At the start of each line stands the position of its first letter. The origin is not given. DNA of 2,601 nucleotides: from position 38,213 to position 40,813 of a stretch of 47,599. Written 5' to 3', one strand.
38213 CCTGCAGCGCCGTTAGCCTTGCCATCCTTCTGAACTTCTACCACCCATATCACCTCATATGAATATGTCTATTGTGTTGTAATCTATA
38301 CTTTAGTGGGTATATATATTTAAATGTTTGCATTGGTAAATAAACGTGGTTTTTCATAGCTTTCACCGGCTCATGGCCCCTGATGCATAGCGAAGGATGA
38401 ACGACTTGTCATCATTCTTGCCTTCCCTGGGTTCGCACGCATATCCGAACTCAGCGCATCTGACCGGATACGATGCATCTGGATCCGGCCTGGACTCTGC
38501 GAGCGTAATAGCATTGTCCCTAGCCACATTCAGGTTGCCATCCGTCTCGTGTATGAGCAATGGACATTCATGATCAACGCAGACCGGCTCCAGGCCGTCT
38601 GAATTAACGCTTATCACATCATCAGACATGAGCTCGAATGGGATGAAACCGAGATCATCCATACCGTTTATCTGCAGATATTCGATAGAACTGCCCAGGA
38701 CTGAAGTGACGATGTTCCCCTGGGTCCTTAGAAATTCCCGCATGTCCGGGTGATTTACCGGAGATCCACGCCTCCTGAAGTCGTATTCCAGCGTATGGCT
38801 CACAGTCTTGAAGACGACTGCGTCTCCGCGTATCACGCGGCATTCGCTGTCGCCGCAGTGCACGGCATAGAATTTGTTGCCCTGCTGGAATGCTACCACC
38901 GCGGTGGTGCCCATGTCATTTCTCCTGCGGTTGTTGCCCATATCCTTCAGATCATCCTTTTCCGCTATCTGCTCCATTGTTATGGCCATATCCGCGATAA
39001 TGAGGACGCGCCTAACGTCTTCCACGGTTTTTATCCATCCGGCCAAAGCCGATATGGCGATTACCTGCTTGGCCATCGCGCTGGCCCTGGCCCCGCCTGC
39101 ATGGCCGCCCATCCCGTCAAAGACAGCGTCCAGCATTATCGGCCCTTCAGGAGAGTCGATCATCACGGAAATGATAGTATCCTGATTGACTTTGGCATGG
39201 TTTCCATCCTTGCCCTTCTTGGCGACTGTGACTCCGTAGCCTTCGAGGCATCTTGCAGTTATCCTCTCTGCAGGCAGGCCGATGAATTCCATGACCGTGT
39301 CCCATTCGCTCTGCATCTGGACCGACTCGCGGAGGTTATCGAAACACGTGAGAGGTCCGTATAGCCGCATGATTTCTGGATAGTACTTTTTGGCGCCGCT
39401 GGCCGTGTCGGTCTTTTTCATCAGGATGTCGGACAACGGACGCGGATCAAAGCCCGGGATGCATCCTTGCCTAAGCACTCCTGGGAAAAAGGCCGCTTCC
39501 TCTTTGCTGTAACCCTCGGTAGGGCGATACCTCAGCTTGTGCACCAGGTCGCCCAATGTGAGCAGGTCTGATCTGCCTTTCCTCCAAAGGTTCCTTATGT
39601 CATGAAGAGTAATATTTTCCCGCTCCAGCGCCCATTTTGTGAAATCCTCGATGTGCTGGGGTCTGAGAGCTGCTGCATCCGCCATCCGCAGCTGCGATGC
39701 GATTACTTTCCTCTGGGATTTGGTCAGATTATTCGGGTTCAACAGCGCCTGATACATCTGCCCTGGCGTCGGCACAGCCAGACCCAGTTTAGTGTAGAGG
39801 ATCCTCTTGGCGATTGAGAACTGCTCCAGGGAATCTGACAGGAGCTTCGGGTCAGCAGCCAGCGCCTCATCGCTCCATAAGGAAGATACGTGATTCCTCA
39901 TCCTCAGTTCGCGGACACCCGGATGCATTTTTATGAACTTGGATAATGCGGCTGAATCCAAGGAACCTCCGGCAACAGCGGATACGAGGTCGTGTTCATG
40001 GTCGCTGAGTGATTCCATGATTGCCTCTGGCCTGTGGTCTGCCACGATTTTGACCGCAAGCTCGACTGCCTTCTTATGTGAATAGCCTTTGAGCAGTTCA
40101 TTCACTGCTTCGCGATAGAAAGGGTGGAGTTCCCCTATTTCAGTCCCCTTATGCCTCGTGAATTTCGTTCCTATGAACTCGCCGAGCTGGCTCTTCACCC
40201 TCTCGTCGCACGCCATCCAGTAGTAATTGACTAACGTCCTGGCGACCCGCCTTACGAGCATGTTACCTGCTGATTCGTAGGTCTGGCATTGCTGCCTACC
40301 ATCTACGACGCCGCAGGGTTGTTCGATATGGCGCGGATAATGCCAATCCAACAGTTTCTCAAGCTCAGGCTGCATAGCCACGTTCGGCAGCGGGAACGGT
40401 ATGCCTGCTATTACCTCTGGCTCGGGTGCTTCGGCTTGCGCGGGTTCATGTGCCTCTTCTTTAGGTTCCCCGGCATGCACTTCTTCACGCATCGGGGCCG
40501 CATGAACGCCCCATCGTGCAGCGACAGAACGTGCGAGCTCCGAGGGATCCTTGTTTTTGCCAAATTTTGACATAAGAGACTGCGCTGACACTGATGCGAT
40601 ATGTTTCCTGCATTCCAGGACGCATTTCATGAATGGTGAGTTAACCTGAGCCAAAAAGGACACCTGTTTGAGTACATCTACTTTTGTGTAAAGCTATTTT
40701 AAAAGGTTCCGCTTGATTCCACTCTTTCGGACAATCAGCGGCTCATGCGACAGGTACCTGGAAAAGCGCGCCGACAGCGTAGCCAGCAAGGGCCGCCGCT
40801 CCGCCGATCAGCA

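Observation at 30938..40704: Roughly 10-kb same-strand block of orphan envelope and low-complexity proteins headed by a PP2C-phosphatase fusion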

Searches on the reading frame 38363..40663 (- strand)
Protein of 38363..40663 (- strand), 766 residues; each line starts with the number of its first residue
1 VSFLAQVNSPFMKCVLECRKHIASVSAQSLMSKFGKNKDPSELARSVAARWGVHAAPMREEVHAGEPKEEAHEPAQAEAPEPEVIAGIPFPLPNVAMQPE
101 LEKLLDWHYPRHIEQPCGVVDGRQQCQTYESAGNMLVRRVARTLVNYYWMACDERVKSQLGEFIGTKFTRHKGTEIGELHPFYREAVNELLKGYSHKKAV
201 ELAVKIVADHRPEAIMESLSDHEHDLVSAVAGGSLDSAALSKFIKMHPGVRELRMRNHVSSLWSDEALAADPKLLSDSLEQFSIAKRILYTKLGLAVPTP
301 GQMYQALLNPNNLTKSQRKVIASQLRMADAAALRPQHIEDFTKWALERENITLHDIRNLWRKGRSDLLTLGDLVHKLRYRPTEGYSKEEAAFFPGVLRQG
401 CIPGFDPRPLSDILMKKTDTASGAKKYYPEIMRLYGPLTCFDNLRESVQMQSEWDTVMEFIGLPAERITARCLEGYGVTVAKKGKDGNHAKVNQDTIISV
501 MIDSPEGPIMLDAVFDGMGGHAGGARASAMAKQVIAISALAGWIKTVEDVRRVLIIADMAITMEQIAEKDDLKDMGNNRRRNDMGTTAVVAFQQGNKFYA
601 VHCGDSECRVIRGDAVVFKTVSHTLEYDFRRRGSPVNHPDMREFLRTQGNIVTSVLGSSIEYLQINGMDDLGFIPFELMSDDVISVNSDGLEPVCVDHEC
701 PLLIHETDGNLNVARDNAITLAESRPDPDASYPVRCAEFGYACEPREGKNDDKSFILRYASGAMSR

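Call 3: search_protein_families(library=pfam, proteins=[window:38363-40663:-], max_evalue=0.1)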
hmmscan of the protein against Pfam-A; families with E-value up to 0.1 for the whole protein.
window:38363-40663:- (766 aa): 2 families
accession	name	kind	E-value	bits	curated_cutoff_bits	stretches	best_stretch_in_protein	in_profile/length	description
PF13672.11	PP2C_2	-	3.9e-07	30.3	24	1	491-619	10-129/209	Protein phosphatase 2C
PF00481.26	PP2C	-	1.5e-06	28.5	20.3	1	508-624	33-141/255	Protein phosphatase 2C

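Call 7: search_protein_families(library=ncbifam, proteins=[window:38363-40663:-], max_evalue=0.01)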
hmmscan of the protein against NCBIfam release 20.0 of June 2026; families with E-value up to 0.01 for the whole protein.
window:38363-40663:- (766 aa): 2 families
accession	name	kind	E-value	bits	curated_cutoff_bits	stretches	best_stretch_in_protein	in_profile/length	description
NF033484.1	Stp1_PP2C_phos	equivalog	3.1e-19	69.4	230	1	486-725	4-220/232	Stp1/IreP family PP2C-type Ser/Thr phosphatase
NF011149.0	PRK14559.1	equivalog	1.6e-06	27.2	374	1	514-608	416-505/642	serine/threonine phosphatase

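Call 8: search_protein_families(library=phrogs, proteins=[window:38363-40663:-], max_evalue=0.01)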
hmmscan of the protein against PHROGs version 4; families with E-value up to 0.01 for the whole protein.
window:38363-40663:- (766 aa): 1 family
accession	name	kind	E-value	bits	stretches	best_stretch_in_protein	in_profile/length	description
phrog_5650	-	unknown function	2.3e-07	30.9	1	488-708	288-485/565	-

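Call 12: find_homologous_proteins(query=window:38363-40663:-, max_evalue=0.001)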
Query window:38363-40663:- (766 aa): 3 proteins with E <= 0.001 among 8000 candidates.
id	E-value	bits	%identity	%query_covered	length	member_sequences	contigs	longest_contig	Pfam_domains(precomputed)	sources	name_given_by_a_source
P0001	0.0e+0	1743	100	99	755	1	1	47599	PF13672.12,PF00481.27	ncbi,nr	ncbi:MAG: protein phosphatase 2C domain-containing protein [Candidatus ainarchaeum sp.]|nr:protein p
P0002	1.1e-185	637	47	91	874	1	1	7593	PF13672.12,PF00481.27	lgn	-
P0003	1.1e-37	148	27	64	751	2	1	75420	PF00481.27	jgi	-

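Call 13: find_encoding_contigs(protein=P0002, flank=10000)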
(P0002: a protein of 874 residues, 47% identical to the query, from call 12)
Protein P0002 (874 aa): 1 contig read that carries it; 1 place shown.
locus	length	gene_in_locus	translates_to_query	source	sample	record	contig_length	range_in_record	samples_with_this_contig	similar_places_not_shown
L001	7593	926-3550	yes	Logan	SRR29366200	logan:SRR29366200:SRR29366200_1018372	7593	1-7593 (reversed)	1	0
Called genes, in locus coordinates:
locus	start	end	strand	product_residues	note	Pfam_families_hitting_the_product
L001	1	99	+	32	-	?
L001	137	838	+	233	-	PF01988:VIT1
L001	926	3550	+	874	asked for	PF00481:PP2C (weak), PF13672:PP2C_2 (weak)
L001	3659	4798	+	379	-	PF04513:Baculo_PEP_C (faint)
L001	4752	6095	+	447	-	-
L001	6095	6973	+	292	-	-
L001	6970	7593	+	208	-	?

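Call 14: find_encoding_contigs(protein=P0003, flank=10000)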
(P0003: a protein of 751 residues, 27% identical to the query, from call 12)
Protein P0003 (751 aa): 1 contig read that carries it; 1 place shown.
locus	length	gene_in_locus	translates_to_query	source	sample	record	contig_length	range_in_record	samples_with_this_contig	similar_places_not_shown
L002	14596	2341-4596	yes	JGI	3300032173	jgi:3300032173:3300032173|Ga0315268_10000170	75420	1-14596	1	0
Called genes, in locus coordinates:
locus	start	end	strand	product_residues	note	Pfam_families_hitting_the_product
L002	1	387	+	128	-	?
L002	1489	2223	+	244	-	PF01988:VIT1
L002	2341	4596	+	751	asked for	PF00481:PP2C (faint)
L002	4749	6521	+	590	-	-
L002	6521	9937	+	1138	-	-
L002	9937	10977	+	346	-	-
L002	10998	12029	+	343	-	-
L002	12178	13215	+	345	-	-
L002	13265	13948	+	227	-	PF00702:Hydrolase, PF13419:HAD_2, PF13242:Hydrolase_like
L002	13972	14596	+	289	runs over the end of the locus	PF19232:DUF5885 (faint)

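Call 18: find_related_loci(query=A1, collection=genome_contigs, flank=10000)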
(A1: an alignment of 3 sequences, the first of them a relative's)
Query A1 (755 aa) in genome_contigs; peptide patterns used: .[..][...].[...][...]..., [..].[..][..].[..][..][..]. (x = any residue, [..] = any of these).
80 stretches matched a pattern; 1 encode a relative of the query (tblastn E <= 1e-3); 1 distinct loci.
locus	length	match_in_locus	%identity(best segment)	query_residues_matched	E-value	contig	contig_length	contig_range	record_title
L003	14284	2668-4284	26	224-713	3e-43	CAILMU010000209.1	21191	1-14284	uncultured Candidatus Micrarchaeota archaeon isolate AlinenSediments_bin-0775 genome assembly, contig: bin-0775:209/246,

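Call 20: find_related_loci(query=A1, collection=metagenome_contigs, flank=10000)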
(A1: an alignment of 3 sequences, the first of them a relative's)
Query A1 (755 aa) in metagenome_contigs; peptide patterns used: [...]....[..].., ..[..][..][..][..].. (x = any residue, [..] = any of these).
263 stretches matched a pattern; 3 encode a relative of the query (tblastn E <= 1e-3); 3 distinct loci.
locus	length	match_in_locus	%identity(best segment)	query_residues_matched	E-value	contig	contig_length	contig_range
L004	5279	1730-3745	36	71-753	1e-118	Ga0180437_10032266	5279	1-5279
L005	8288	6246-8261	36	71-753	4e-118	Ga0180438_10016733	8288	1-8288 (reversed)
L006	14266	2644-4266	27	220-711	5e-46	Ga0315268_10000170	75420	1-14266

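Call 24: search_protein_families(library=pfam, proteins=[L002:4749-6521:+, L002:6521-9937:+, L002:9937-10977:+, L002:10998-12029:+, L002:12178-13215:+, L004:992-4789:+, L001:4752-6095:+, L001:6095-6973:+, L003:10018-10848:+], max_evalue=0.1)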
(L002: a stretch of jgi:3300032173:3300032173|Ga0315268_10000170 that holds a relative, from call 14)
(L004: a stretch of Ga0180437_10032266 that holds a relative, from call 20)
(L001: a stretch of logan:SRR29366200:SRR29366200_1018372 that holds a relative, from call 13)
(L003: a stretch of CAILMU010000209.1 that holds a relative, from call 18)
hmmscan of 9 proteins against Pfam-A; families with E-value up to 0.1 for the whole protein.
L002:4749-6521:+ (590 aa): 1 family
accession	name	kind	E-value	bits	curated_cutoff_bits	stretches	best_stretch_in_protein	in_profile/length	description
PF09537.16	DUF2383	-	0.077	13.6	30.8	1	239-305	3-71/111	Domain of unknown function (DUF2383)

L002:6521-9937:+ (1138 aa): 1 family
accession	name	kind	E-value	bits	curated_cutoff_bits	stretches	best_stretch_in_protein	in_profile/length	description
PF22375.1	Lgt1_N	-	0.0048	17.5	27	0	216-268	44-95/101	Glucosyltransferase Lgt1, N-terminal domain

L002:9937-10977:+ (346 aa): 0 families

L002:10998-12029:+ (343 aa): 1 family
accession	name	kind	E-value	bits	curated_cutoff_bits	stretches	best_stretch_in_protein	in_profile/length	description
PF22067.2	Cep192_D3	-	0.056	14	27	0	258-300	15-57/99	Cep192 domain 3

L002:12178-13215:+ (345 aa): 0 families

L004:992-4789:+ (1265 aa): 2 families
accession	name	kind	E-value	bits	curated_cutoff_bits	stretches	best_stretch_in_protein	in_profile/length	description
PF13672.11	PP2C_2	-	2.5e-07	30.9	24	1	652-854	10-178/209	Protein phosphatase 2C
PF00481.26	PP2C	-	0.0003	21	20.3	1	673-783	36-141/255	Protein phosphatase 2C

L001:4752-6095:+ (447 aa): 0 families

L001:6095-6973:+ (292 aa): 0 families

L003:10018-10848:+ (276 aa): 0 families

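Call 46: predict_structure(alignment_id=A1)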
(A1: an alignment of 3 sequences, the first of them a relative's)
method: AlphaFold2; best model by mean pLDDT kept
length: 755 residues; sequences in the alignment: 3
mean_pLDDT: 40.0   pTM: 0.31
mean pLDDT of the five models: 40.0, 38.7, 37.6, 36.1, 35.8
residues with pLDDT >= 90: 0; 70-90: 18; 50-70: 95; < 50: 642
segments of 3 or more residues with pLDDT < 50: 1-90, 103-130, 132-259, 266-274, 283-296, 342-484, 488-490, 492-497, 506-514, 516-519, 525-579, 589-595, 603-606, 610-664, 677-746, 748-755
pLDDT, mean of each block of 10 residues (from residue 1): 39 44 45 44 32 34 34 29 40 53 46 43 45 42 44 37 35 36 29 29 35 38 40 38 40 44 48 48 41 50 66 75 70 59 44 35 34 37 31 34 35 30 27 28 31 31 36 34 47 49 47 47 47 45 45 40 33 42 52 50 50 37 37 38 28 27 48 47 27 27 28 29 26 29 43 32
secondary structure, 60 per line:
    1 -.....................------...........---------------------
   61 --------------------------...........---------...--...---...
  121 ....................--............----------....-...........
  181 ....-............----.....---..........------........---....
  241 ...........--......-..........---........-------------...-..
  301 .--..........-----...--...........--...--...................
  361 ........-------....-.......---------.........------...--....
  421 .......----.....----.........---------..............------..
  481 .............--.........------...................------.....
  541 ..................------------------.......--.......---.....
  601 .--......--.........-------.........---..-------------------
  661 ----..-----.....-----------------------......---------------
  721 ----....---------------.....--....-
elements in order (helices of 4 or more, strands of 3 or more residues): H2-22 H29-39 H87-97 E107-109 E112-114 H118-140 H143-154 H165-168 H170-184 H186-197 H202-206 H210-219 H226-233 H237-251 H254-259 H261-270 H274-281 H304-313 H324-334 H342-368 H376-379 H381-387 H397-405 H417-427 H432-436 H441-449 E459-472 E479-493 E496-504 H511-529 H536-558 E577-583 E586-592 E596-601 E604-609 H612-620 H628-636 E672-676 H700-705 H725-728 E744-748 H751-754

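Call 61: predict_structure(alignment_id=A4)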
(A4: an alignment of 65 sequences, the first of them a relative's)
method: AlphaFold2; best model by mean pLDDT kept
length: 755 residues; sequences in the alignment: 65
mean_pLDDT: 90.3   pTM: 0.83
mean pLDDT of the five models: 90.3, 89.4, 89.0, 88.4, 88.3
residues with pLDDT >= 90: 585; 70-90: 107; 50-70: 31; < 50: 32
segments of 3 or more residues with pLDDT < 50: 1-16, 48-61
pLDDT, mean of each block of 10 residues (from residue 1): 39 47 62 75 56 44 65 87 95 97 83 86 94 96 94 90 84 96 97 92 93 97 94 96 98 95 96 93 90 98 98 96 98 93 95 95 96 93 79 85 96 94 90 96 98 95 96 96 98 96 92 95 98 98 98 87 81 96 98 98 97 96 96 92 97 96 97 97 93 96 97 96 89 95 97 76
secondary structure, 60 per line:
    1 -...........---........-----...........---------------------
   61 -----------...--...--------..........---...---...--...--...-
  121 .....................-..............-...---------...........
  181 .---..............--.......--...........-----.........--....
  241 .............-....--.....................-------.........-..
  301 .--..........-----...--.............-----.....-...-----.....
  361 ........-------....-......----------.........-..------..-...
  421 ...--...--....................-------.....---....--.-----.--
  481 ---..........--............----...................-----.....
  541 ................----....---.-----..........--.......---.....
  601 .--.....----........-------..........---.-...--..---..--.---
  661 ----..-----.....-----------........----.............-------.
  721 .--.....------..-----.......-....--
elements in order (helices of 4 or more, strands of 3 or more residues): H2-12 H16-23 H29-39 E72-74 E77-79 H88-97 E101-103 E107-109 E112-114 E117-119 H121-141 H143-156 H170-181 H185-198 H201-207 H210-220 H226-234 H237-253 H255-258 H261-281 H289-297 H304-313 H324-336 H342-346 H356-368 H376-379 H381-386 H397-405 H418-423 H431-450 E458-462 E466-469 E484-493 E496-507 H512-530 H536-556 H561-564 E574-583 E586-592 E596-601 E604-608 H614-620 H628-637 E643-645 E672-676 H688-695 H700-712 H724-728 E742-748 H750-753

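Call 64: fold_search(model_id=the predicted structure, library=pdb)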
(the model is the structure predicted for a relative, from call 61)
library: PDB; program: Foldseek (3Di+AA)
matches with E <= 10: 203; with E <= 0.001: 126
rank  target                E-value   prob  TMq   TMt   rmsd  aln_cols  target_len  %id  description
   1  2pk0_D                1.3e-09  1.00  0.27  0.76   4.3       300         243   19  Structure of the S. agalactiae serine/threonine phosphatase at 2.65 resolution (released 2007-06-12)
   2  2y09                  1.4e-09  1.00  0.26  0.75   4.6       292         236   21  The cyanobacterial PP2C-like phosphatase tPphA requires three metals in the catalytic center for efficient catalysis (released 2011-02-09)
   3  2j86_B                1.5e-09  1.00  0.26  0.77   4.4       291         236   20  Structural analysis of the PP2C Family Phosphatase tPphA of Thermosynechococcus elongatus (released 2007-11-06)
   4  2pk0_C                1.6e-09  1.00  0.28  0.79   4.1       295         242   18  Structure of the S. agalactiae serine/threonine phosphatase at 2.65 resolution (released 2007-06-12)
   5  1txo_A                1.6e-09  1.00  0.25  0.73   4.6       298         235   18  Crystal structure of the Mycobacterium tuberculosis serine/threonine phosphatase PstP/Ppp at 1.95 A. (released 2004-11-23)
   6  2j86_A                1.8e-09  1.00  0.26  0.77   4.5       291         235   21  Structural analysis of the PP2C Family Phosphatase tPphA of Thermosynechococcus elongatus (released 2007-11-06)
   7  1txo_B                3.1e-09  1.00  0.25  0.72   4.8       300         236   18  Crystal structure of the Mycobacterium tuberculosis serine/threonine phosphatase PstP/Ppp at 1.95 A. (released 2004-11-23)
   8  2pk0_A                6.1e-09  1.00  0.28  0.78   5.0       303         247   18  Structure of the S. agalactiae serine/threonine phosphatase at 2.65 resolution (released 2007-06-12)
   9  5iti                  1.3e-08  1.00  0.27  0.78   4.3       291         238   19  A cynobacterial PP2C (tPphA) structure (released 2016-05-04)
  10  2cm1                  1.3e-08  1.00  0.25  0.73   4.9       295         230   16  Crystal structure of the catalytic domain of serine threonine protein phosphatase PstP in complex with 2 Manganese ions. (released 2007-06-12)
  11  2j82                  1.6e-08  1.00  0.25  0.79   4.1       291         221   20  Structural analysis of the PP2C Family Phosphatase tPphA from Thermosynechococcus elongatus (released 2007-11-06)
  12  5d2u                  1.9e-08  1.00  0.27  0.79   4.1       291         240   21  Crystal structure of tPphA Variant - H39A (released 2016-05-04)
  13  5nzz_A                2.2e-08  1.00  0.25  0.45   8.5       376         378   16  Crystal structure of phosphorylated p38aMAPK in complex with TAB1 (released 2018-05-30)
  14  6jkv_A                2.6e-08  1.00  0.25  0.75   5.0       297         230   19  PppA, a key regulatory component of T6SS in Pseudomonas aeruginosa (released 2019-06-26)
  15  2xzv                  2.8e-08  1.00  0.26  0.75   4.5       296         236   19  The cyanobacterial PP2C-like phosphatase tPphA requires three metals in the catalytic center for efficient catalysis (released 2011-02-09)
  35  4jnd                  4.1e-07  1.00  0.22  0.38  15.5       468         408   13  Structure of a C.elegans sex determining protein (released 2013-06-19)
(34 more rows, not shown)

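Call 90: search_protein_families(library=padloc, proteins=[window:38363-40663:-], max_evalue=0.01)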
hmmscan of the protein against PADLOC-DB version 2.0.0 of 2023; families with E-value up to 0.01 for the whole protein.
window:38363-40663:- (766 aa): 0 families
